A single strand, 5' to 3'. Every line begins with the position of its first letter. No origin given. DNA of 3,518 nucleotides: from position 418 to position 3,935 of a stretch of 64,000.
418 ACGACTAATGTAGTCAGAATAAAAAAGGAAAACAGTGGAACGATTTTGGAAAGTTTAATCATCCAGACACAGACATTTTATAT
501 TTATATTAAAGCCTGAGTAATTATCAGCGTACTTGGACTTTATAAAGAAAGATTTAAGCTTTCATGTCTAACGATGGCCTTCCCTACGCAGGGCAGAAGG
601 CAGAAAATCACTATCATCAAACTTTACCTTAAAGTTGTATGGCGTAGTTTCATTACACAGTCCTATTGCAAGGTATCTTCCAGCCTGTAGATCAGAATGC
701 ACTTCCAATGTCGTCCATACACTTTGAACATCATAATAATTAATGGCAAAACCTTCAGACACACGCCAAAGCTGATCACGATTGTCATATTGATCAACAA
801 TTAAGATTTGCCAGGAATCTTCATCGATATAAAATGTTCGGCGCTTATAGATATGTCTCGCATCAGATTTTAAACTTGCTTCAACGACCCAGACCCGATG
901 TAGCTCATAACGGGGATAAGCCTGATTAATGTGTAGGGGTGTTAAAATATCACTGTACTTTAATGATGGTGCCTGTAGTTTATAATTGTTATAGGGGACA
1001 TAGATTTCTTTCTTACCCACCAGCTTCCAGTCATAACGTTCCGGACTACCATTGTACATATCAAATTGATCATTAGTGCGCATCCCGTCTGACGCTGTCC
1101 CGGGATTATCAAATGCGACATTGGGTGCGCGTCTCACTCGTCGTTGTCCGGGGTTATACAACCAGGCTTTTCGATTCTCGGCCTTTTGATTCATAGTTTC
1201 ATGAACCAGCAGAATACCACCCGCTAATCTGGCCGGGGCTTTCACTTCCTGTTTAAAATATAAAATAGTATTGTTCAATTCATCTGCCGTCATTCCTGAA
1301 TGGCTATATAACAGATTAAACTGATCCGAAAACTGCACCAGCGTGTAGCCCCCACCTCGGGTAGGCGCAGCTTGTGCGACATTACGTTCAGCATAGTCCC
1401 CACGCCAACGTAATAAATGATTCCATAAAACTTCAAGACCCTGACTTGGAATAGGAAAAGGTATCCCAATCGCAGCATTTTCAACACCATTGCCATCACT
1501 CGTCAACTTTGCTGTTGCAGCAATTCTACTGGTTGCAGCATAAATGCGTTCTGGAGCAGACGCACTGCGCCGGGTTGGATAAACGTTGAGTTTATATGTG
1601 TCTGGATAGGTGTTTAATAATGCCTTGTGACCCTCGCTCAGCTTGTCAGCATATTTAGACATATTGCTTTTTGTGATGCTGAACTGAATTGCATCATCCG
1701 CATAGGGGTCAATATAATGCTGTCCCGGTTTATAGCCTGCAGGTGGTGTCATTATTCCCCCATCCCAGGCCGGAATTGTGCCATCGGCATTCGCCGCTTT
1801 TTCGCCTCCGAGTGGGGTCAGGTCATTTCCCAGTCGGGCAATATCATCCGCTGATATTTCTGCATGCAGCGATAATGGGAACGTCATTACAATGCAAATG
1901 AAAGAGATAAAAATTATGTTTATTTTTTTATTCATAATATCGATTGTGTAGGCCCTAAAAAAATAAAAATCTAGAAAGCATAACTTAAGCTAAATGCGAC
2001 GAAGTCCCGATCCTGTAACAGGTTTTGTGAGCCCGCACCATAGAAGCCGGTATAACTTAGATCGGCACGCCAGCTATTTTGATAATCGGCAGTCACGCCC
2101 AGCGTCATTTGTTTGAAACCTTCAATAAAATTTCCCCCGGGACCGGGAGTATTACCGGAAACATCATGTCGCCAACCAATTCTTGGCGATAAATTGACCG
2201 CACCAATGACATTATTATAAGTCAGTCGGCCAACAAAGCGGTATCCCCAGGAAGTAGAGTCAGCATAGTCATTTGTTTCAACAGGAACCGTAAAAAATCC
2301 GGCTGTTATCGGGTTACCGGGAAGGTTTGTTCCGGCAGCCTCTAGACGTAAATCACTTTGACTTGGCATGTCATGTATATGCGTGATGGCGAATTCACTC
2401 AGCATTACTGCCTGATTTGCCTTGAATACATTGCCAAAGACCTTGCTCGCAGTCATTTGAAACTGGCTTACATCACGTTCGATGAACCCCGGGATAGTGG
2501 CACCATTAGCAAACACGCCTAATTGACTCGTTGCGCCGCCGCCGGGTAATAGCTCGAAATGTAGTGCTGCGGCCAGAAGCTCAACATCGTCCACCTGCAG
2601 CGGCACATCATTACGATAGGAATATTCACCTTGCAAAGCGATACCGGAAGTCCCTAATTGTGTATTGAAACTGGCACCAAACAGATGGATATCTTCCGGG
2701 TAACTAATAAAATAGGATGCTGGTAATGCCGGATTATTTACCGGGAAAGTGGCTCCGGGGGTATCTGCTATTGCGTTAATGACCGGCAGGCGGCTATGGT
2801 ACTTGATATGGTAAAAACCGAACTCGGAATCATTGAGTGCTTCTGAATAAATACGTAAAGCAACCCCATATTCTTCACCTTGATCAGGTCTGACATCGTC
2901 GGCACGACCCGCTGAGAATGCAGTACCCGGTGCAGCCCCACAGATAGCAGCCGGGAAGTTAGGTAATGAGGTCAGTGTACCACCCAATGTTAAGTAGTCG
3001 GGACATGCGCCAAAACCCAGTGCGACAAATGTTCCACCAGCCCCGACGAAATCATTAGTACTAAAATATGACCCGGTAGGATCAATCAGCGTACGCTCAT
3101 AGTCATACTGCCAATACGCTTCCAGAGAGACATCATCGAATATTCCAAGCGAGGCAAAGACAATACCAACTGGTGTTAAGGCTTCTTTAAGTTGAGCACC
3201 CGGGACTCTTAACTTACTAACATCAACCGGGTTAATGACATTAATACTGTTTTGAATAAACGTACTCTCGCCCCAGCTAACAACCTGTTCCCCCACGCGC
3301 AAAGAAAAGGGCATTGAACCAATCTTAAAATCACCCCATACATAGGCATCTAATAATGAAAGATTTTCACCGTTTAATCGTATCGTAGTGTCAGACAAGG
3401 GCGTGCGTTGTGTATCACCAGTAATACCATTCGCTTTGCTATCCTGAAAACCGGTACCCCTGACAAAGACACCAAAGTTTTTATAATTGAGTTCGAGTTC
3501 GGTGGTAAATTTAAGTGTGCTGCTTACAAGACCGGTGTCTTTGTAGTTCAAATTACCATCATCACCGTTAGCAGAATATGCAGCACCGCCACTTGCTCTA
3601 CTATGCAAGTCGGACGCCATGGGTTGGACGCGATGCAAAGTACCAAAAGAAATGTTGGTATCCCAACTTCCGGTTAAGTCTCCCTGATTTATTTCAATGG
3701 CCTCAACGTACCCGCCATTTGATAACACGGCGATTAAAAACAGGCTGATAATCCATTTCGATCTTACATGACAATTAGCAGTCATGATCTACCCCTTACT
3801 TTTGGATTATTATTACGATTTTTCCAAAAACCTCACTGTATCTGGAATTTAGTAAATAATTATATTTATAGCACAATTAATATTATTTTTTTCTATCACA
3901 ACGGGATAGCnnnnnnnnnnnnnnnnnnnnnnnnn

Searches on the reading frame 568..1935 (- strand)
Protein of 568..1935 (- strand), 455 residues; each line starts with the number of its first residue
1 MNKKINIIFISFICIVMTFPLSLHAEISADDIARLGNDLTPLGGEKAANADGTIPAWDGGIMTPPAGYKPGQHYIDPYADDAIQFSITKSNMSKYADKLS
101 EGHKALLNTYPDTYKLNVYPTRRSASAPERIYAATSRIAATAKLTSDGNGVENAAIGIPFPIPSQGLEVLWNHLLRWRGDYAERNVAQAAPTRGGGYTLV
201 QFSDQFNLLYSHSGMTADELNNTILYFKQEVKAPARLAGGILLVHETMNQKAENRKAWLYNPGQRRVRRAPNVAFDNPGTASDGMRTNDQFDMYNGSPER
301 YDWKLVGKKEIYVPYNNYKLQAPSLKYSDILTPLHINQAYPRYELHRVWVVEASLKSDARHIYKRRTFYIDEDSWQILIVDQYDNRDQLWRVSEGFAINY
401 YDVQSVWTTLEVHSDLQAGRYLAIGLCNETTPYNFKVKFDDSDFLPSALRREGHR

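Call 21: search_protein_families(library=pfam, proteins=[window:568-1935:-], max_evalue=0.0001)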
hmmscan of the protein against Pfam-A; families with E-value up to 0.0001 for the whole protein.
window:568-1935:- (455 aa): 2 families
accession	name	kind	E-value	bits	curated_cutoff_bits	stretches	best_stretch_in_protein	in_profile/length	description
PF07044.18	DUF1329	-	7e-155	516.3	23.1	1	86-450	1-368/368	Protein of unknown function (DUF1329)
PF17131.11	LolA_like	-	9.5e-11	42.1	30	1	231-451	9-184/184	Outer membrane lipoprotein-sorting protein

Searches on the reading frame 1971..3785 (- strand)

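Call 21: search_protein_families(library=pfam, proteins=[window:1971-3785:-], max_evalue=0.0001)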
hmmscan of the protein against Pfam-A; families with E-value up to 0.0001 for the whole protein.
window:1971-3785:- (604 aa): 1 family
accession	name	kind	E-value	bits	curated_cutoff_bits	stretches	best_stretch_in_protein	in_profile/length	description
PF06980.17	DUF1302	-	2.9e-166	555.1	23.2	1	14-604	5-541/541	Protein of unknown function (DUF1302)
